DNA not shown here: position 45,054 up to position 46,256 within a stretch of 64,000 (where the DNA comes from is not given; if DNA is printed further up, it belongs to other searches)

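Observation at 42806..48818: Seven-gene translationally coupled operon: zeta-toxin-like kinase and small partner sit between a histidine phosphatase and TldD/TldE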

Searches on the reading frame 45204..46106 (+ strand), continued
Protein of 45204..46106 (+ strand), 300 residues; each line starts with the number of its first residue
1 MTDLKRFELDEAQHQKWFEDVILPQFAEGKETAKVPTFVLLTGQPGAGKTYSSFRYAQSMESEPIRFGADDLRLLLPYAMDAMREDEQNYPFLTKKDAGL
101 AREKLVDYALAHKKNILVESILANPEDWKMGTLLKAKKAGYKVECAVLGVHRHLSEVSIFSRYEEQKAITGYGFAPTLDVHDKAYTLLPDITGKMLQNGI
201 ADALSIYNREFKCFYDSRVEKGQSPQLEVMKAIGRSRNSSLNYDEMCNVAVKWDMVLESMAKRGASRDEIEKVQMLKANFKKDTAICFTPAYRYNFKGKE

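Call 67: search_protein_families(library=pfam, proteins=[P0174, P0175, P0176, P0177, P0179, P0183, P0190, P0168, P0202, P0210], max_evalue=0.001)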
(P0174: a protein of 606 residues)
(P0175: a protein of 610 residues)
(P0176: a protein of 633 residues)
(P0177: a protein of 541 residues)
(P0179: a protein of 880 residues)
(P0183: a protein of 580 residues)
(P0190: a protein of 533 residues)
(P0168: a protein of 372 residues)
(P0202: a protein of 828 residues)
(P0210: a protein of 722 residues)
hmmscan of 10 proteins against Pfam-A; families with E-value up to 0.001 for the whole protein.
P0174 (606 aa): 20 families
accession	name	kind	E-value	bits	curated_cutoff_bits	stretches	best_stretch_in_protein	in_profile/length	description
PF06414.18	Zeta_toxin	-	6.9e-100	332.9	22.3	2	33-218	14-197/199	Zeta toxin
PF13671.12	AAA_33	-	1e-25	91.2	27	2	312-439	2-121/143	AAA domain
PF13191.12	AAA_16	-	9.6e-14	52.7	32.6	2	34-111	23-103/167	AAA ATPase domain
PF13238.12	AAA_18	-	3.5e-09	37.6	29.4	0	38-127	1-85/128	AAA domain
PF00005.33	ABC_tran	-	6.8e-08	33.6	25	0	27-86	3-63/137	ABC transporter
PF24883.2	NPHP3_N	-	1.1e-06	29.3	24.8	0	306-340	19-53/164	Nephrocystin 3, N-terminal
PF13207.12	AAA_17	-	2.2e-06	28.4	27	0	42-125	2-82/136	AAA domain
PF13401.12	AAA_22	-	8.5e-06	26.5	27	0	309-367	5-64/130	AAA domain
PF20720.3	nSTAND3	-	1.1e-05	25.6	27.2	0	32-74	14-58/155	Novel STAND NTPase 3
PF13555.12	AAA_29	-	1.4e-05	25.2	27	0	38-57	25-44/61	P-loop containing region of AAA domain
PF08433.16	KTI12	-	1.8e-05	24.9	22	0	312-362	4-55/271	Chromatin associated protein KTI12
PF01583.26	APS_kinase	-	5.3e-05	23.7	21.1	0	311-357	4-49/152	Adenylylsulphate kinase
PF07693.20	KAP_NTPase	-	5.4e-05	23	20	0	307-351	18-63/293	KAP family P-loop domain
PF00004.35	AAA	-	0.00013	22.9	21.2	0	39-74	2-35/131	ATPase family associated with various cellular activities (AAA)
PF13604.12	AAA_30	-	0.00013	22.2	27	0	311-394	20-95/191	AAA domain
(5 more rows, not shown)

P0175 (610 aa): 8 families
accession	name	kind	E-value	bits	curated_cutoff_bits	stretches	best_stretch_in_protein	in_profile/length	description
PF06414.18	Zeta_toxin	-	3.1e-90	301.4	22.3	2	325-511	11-195/199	Zeta toxin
PF13671.12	AAA_33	-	1.2e-18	68.2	27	2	40-169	2-123/143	AAA domain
PF13191.12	AAA_16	-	4.2e-11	44.1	32.6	1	326-397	20-103/167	AAA ATPase domain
PF13604.12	AAA_30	-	0.00013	22.2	27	0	331-421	19-102/191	AAA domain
PF00005.33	ABC_tran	-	0.00031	21.8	25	0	44-97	18-75/137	ABC transporter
PF13238.12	AAA_18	-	0.00037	21.4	29.4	0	40-137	1-93/128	AAA domain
PF03308.22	MeaB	-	0.0007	19.1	23.1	0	331-364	34-67/273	Methylmalonyl Co-A mutase-associated GTPase MeaB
PF13401.12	AAA_22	-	0.00075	20.3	27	0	329-357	4-32/130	AAA domain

P0176 (633 aa): 9 families
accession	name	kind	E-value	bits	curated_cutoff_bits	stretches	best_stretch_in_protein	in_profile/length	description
PF06414.18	Zeta_toxin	-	1.2e-90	302.8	22.3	2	301-488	12-197/199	Zeta toxin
PF13671.12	AAA_33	-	2.5e-21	76.9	27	2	308-442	2-128/143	AAA domain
PF13238.12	AAA_18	-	4.4e-09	37.3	29.4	0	308-400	1-88/128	AAA domain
PF13191.12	AAA_16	-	1.1e-08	36.3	32.6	1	299-348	18-68/167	AAA ATPase domain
PF13207.12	AAA_17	-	9.8e-06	26.3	27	0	312-396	2-83/136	AAA domain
PF25199.1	nSTAND_NTPase5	-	2.2e-05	24.8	34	0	284-367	17-104/145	Novel STAND NTPase 5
PF00005.33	ABC_tran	-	6.5e-05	24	25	0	35-117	13-80/137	ABC transporter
PF20720.3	nSTAND3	-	0.00025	21.2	27.2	0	303-366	15-72/155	Novel STAND NTPase 3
PF13604.12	AAA_30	-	0.00044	20.5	27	0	302-337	15-50/191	AAA domain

P0177 (541 aa): 1 family
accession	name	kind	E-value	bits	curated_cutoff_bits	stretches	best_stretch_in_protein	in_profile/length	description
PF06414.18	Zeta_toxin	-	3.1e-50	170.8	22.3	1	29-216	11-198/199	Zeta toxin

P0179 (880 aa): 7 families
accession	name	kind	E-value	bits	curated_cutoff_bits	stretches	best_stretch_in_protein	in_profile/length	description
PF06414.18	Zeta_toxin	-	9e-94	312.9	22.3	2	25-214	10-198/199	Zeta toxin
PF13154.11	DUF3991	-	1.1e-11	45.4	24.5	1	663-746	1-68/74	Protein of unknown function (DUF3991)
PF13155.12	Toprim_2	-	1.3e-09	38.7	22.1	1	761-848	1-88/88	Toprim-like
PF13671.12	AAA_33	-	9.4e-08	32.9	27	0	36-170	3-131/143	AAA domain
PF07693.20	KAP_NTPase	-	2e-06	27.7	20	0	318-405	18-84/293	KAP family P-loop domain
PF13238.12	AAA_18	-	0.00025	22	29.4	0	36-87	2-45/128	AAA domain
PF00004.35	AAA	-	0.00025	21.9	21.2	0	36-89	2-38/131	ATPase family associated with various cellular activities (AAA)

P0183 (580 aa): 2 families
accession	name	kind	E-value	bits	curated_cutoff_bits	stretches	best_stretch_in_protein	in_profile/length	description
PF06414.18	Zeta_toxin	-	6.2e-49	166.6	22.3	1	29-221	7-198/199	Zeta toxin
PF13671.12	AAA_33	-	2e-08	35.1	27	1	40-167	2-121/143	AAA domain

P0190 (533 aa): 3 families
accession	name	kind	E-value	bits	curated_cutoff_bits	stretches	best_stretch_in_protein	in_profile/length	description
PF06414.18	Zeta_toxin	-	3.6e-50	170.6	22.3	1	24-218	7-198/199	Zeta toxin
PF13191.12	AAA_16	-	0.0002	22.3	32.6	1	33-108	22-101/167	AAA ATPase domain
PF13671.12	AAA_33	-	0.00069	20.4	27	0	39-155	3-112/143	AAA domain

P0168 (372 aa): 1 family
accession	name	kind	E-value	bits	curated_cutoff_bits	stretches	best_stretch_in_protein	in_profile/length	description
PF06414.18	Zeta_toxin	-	6.5e-32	111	22.3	1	26-215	10-198/199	Zeta toxin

P0202 (828 aa): 4 families
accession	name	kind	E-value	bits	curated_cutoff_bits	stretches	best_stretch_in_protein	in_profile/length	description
PF06414.18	Zeta_toxin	-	1.7e-44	152.1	22.3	1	29-218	10-197/199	Zeta toxin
PF18821.6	LPD7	-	2.5e-17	63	27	1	344-431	7-90/92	Large polyvalent protein-associated domain 7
PF13671.12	AAA_33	-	1.4e-13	51.7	27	1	38-166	2-122/143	AAA domain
PF13207.12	AAA_17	-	0.00042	21.1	27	0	42-159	2-119/136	AAA domain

P0210 (722 aa): 1 family
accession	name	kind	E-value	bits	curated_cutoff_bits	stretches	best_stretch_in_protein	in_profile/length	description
PF06414.18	Zeta_toxin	-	2.1e-46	158.3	22.3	1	27-216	10-197/199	Zeta toxin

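Call 74: search_protein_families(library=padloc, proteins=[window:45204-46106:+], max_evalue=0.01)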
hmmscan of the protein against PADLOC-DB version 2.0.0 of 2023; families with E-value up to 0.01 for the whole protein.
window:45204-46106:+ (300 aa): 0 families

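Call 80: search_protein_families(library=pfam, proteins=[L034:2527-4329:+, L034:4350-6758:+, L034:8552-10312:+, L034:10343-10888:+, L037:3698-5083:+, L037:5396-6703:+, L037:8495-9967:-, L037:10079-11281:-], max_evalue=0.0001)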
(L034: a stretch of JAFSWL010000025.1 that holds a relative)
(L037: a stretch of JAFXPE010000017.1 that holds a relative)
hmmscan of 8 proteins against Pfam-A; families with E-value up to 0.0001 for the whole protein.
L034:2527-4329:+ (600 aa): 1 family
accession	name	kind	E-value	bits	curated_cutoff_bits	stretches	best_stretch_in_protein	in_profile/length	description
PF17994.7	Glft2_N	-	4.5e-05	23.8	26.1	1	45-142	46-140/140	Galactofuranosyltransferase 2 N-terminal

L034:4350-6758:+ (802 aa): 11 families
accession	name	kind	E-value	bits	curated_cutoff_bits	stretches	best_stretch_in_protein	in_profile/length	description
PF04230.19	PS_pyruv_trans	-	8.3e-28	98.5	25.3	1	373-638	1-277/280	Polysaccharide pyruvyl transferase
PF04432.18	FrhB_FdhB_C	-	3.6e-23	82.5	23.3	1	156-310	2-137/150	Coenzyme F420 hydrogenase/dehydrogenase, beta subunit C terminus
PF04422.18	FrhB_FdhB_N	-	4.4e-11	43.2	22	1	74-141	2-73/78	Coenzyme F420 hydrogenase/dehydrogenase, beta subunit N-term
PF00037.32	Fer4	-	3.9e-10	39.5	21.1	1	41-60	1-20/24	4Fe-4S binding domain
PF12838.12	Fer4_7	-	2.4e-09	37.9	27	1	14-60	2-50/52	4Fe-4S dicluster domain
PF14697.11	Fer4_21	-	3e-06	27.7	35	1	9-61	3-54/59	4Fe-4S dicluster domain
PF12837.12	Fer4_6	-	4.3e-06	26.9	25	1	41-60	2-21/24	4Fe-4S binding domain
PF12797.12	Fer4_2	-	5.9e-06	26.3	24.5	1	40-60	2-22/22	4Fe-4S binding domain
PF13187.11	Fer4_9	-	6.4e-06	26.5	27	1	13-59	1-48/52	4Fe-4S dicluster domain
PF13237.11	Fer4_10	-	2.9e-05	24.3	25.5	1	41-66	2-22/53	4Fe-4S dicluster domain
PF13183.11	Fer4_8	-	9.3e-05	23.3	27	0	46-77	3-34/68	4Fe-4S dicluster domain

L034:8552-10312:+ (586 aa): 3 families
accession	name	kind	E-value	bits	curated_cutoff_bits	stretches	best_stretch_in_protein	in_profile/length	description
PF02683.22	DsbD_TM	-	2.5e-12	47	27.1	1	254-461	2-214/219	Cytochrome C biogenesis protein transmembrane domain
PF13899.12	Thioredoxin_7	-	5.3e-12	46.2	27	1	483-567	2-81/83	Thioredoxin-like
PF11412.14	DsbD_N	-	2.5e-07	31.2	25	1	36-139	9-112/119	Thiol:disulfide interchange protein DsbD, N-terminal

L034:10343-10888:+ (181 aa): 1 family
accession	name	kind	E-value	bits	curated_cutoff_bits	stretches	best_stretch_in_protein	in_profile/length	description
PF00160.26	Pro_isomerase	-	7.6e-44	150.2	21.7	1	31-175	4-159/159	Cyclophilin type peptidyl-prolyl cis-trans isomerase/CLD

L037:3698-5083:+ (461 aa): 2 families
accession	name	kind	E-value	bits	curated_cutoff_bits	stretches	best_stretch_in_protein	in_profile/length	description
PF03313.21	SDH_alpha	-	6.8e-81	272.2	26.4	1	185-455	2-260/260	Serine dehydratase alpha chain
PF03315.21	SDH_beta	-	1.8e-54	184.7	26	1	4-155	1-154/155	Serine dehydratase beta chain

L037:5396-6703:+ (435 aa): 0 families

L037:8495-9967:- (490 aa): 1 family
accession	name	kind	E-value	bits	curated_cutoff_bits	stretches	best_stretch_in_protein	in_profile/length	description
PF13231.12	PMT_2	-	4.1e-06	27.5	26.1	1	82-226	2-142/160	Dolichyl-phosphate-mannose-protein mannosyltransferase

L037:10079-11281:- (400 aa): 2 families
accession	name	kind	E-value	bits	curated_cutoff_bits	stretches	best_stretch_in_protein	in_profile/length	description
PF03235.19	GmrSD_N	-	5.5e-20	72.8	33.2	1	37-168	13-198/199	GmrSD restriction endonuclease, N-terminal domain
PF01844.29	HNH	-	4.9e-08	33.4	21.4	1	350-391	1-43/47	HNH endonuclease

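Call 83: search_dna_similar(query=window:45204-46106:+, collection=plasmids, mode=protein, max_rows=15, max_evalue=0.001)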
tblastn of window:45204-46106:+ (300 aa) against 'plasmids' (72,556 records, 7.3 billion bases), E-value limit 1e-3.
Records with a match: 620; places in all: 666; records where one place covers at least 80% of the query: 283.
Best place of each record, by identity: <60% 620.
By first word of the organism name: Burkholderia 117; Streptomyces 100; Xanthomonas 80; Neisseria 52; Acinetobacter 46; Agrobacterium 45; Pseudomonas 29; Bacteroides 24; Xylella 18; Rhizobium 11; and 52 more.
By predicted mobility (MOB-suite, as given by PLSDB): conjugative 424; non-mobilizable 129; mobilizable 67.
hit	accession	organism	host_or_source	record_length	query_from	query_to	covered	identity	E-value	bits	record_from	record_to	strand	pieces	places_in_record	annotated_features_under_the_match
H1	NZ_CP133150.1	Sinorhizobium chiapasense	Acaciella angustissima,cell culture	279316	9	300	97%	29.5%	2e-20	99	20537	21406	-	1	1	zeta toxin family protein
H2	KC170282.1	uncultured bacterium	-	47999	7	281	92%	31.0%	9e-27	117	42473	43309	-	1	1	Zeta toxin family protein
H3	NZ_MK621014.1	Pseudomonas syringae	-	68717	3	281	93%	30.4%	1e-28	122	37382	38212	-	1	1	zeta toxin family protein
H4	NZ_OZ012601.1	Shinella sp. WSD5-1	-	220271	13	279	89%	30.6%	4e-19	95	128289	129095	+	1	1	zeta toxin family protein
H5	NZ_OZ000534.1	Shinella sp. WSC3-e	-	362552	13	279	89%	30.6%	4e-19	95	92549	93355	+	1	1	zeta toxin family protein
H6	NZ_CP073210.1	Xanthomonas citri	Mangifera indica,whole organism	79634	1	291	97%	27.9%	3e-24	109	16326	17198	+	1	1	zeta toxin family protein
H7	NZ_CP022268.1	Xanthomonas citri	Cowpea,cell culture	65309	1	291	97%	27.9%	3e-24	109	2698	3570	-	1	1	zeta toxin family protein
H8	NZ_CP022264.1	Xanthomonas citri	Cowpea,cell culture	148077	1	291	97%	27.9%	3e-24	109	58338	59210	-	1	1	zeta toxin family protein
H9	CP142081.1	Xanthomonas campestris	Corchorus olitorius,cell culture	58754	1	291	97%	27.9%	4e-24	109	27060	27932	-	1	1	none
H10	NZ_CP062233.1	Rhizobium sp. TH2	Sainfoin,pure bacterial culture,Nodule ...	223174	9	279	90%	29.9%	4e-18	92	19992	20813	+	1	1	zeta toxin family protein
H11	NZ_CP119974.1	Agrobacterium leguminum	pure culture,soil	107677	9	274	89%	30.4%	3e-20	98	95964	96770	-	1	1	zeta toxin family protein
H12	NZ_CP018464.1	Xanthomonas euvesicatoria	Capsicum frutescens,pathogen ...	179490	2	282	94%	28.7%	1e-25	114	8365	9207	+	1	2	zeta toxin family protein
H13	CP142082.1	Xanthomonas campestris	Corchorus olitorius,cell culture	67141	2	286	95%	28.2%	1e-24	110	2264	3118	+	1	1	zeta toxin family protein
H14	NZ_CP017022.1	Xanthomonas citri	Gossypium hirsutum,cell culture,leaves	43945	1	291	97%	27.6%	1e-23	108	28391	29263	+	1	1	zeta toxin family protein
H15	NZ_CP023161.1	Xanthomonas citri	Gossypium hirsutum,cell ...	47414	1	291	97%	27.6%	1e-23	108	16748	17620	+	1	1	zeta toxin family protein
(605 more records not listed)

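Call 84: search_dna_similar(query=window:45204-46106:+, collection=phages, mode=protein, max_rows=10, max_evalue=0.001)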
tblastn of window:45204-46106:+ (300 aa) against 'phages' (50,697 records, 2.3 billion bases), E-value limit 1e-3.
Records with a match: 9; places in all: 9; records where one place covers at least 80% of the query: 1.
Best place of each record, by identity: <60% 9.
By first word of the organism name: Streptococcus 3; Haloarcula 3; Halovirus 2; Bacteriophage 1.
By host as written in the record: Haloarcula vallismortis 3; Haloarcula californiae 2; - 1; Streptococcus suis ZKB4 1; Streptococcus gallolyticus BSJ31 1; Streptococcus gallolyticus BSJ27 1.
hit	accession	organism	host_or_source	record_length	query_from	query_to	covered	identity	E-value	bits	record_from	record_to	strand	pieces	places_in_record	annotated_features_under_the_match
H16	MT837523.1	Bacteriophage sp.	human fecal samples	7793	20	274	85%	27.9%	2e-16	85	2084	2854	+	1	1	record has no annotation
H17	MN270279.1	Streptococcus phage phi-SsuZKB4_rum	Streptococcus suis ZKB4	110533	8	227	73%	30.2%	3e-11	70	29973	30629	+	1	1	UDP-N-acetylglucosamine kinase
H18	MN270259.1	Streptococcus phage phi-SgaBSJ31_rum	Streptococcus gallolyticus BSJ31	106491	8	227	73%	28.5%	2e-11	70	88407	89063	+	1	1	UDP-N-acetylglucosamine kinase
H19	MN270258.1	Streptococcus phage phi-SgaBSJ27_rum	Streptococcus gallolyticus BSJ27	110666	8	227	73%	28.5%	2e-11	70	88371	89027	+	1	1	UDP-N-acetylglucosamine kinase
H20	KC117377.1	Haloarcula vallismortis tailed virus 1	Haloarcula vallismortis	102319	13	228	72%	20.8%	3e-6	55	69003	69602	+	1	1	115: zeta toxin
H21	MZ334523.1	Haloarcula virus HVTV-2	Haloarcula vallismortis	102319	13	228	72%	20.8%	3e-6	55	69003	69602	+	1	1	zeta toxin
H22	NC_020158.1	Haloarcula vallismortis tailed virus 1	Haloarcula vallismortis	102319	13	228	72%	20.8%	3e-6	55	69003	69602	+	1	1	115: zeta toxin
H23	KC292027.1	Halovirus HCTV-5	Haloarcula californiae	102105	13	230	73%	20.2%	2e-6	55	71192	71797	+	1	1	114: zeta toxin and ParB nuclease domain protein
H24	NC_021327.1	Halovirus HCTV-5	Haloarcula californiae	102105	13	230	73%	20.2%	2e-6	55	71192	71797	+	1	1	114: zeta toxin and ParB nuclease domain protein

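Call 85: get_annotated_region(hit=H3, flank=3000)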
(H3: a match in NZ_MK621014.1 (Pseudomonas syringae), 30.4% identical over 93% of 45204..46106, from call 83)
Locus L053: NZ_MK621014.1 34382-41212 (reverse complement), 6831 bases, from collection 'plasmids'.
description: Pseudomonas syringae pv. actinidiae strain S7-1M plasmid pS7-1M_68717, complete sequence
organism: Pseudomonas syringae (NCBI taxid 103796)
taxonomy: Bacteria; Pseudomonadota; Gammaproteobacteria; Pseudomonadales; Pseudomonadaceae; Pseudomonas; Pseudomonas syringae
host: -; source: -; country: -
typing (MOB-suite, as given by PLSDB): conjugative; relaxase MOBP; mating-pair formation MPF_I
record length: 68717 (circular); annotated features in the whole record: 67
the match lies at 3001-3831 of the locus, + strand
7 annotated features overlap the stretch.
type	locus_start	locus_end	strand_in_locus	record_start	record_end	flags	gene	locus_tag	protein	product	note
CDS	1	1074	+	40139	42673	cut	-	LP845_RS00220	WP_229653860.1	type IA DNA topoisomerase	GO:0006265 - DNA topological change [Evidence IEA]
CDS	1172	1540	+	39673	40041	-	-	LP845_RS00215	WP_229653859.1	hypothetical protein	-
CDS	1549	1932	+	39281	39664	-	-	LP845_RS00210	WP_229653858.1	hypothetical protein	-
CDS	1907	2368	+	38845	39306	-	-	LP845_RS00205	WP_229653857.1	hypothetical protein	-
CDS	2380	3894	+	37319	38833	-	-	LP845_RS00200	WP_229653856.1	zeta toxin family protein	-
CDS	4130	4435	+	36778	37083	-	-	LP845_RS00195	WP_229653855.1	hypothetical protein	-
CDS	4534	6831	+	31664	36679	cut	-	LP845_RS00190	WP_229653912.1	DEAD/DEAH box helicase family protein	-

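Call 86: get_annotated_region(hit=H1, flank=3000)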
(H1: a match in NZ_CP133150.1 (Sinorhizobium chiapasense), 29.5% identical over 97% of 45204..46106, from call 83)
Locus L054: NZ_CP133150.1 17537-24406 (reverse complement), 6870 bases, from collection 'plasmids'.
description: Sinorhizobium chiapasense strain ITTG S70 plasmid pSchITTGS70b, complete sequence
organism: Sinorhizobium chiapasense (NCBI taxid 501572)
taxonomy: Bacteria; Pseudomonadota; Alphaproteobacteria; Hyphomicrobiales; Rhizobiaceae; Sinorhizobium; Sinorhizobium chiapasense
host: -; source: Acaciella angustissima,cell culture; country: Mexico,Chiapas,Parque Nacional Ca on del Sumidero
typing (MOB-suite, as given by PLSDB): non-mobilizable; mating-pair formation MPF_T
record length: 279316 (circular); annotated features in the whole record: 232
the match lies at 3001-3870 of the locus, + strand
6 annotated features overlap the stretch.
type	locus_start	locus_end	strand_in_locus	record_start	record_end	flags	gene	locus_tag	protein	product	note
CDS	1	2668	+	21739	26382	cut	traA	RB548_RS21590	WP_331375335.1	Ti-type conjugative transfer relaxase TraA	-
CDS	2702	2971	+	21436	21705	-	-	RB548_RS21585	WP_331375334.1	hypothetical protein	-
CDS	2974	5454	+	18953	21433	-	-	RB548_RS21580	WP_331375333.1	zeta toxin family protein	-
CDS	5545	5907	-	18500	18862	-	-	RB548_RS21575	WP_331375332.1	hypothetical protein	-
CDS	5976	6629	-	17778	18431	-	-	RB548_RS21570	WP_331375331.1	acyl-homoserine-lactone synthase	-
CDS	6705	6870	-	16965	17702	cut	-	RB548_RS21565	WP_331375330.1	LuxR family transcriptional regulator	-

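Call 87: find_related_loci(query=A1, collection=metagenome_contigs, flank=4000)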
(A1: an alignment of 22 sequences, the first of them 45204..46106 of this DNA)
Query A1 (300 aa) in metagenome_contigs; peptide patterns used: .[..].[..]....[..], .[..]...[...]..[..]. (x = any residue, [..] = any of these).
600 stretches matched a pattern (row limit reached: there are more); 4 encode a relative of the query (tblastn E <= 1e-3); 4 distinct loci.
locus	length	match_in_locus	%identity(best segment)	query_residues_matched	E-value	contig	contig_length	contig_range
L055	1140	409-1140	53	9-252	2e-91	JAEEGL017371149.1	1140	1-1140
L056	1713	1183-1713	60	6-182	3e-80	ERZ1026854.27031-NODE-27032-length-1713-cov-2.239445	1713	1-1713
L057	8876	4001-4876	41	3-292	9e-71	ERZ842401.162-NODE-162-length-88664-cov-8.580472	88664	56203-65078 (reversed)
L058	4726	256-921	23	1-209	1e-9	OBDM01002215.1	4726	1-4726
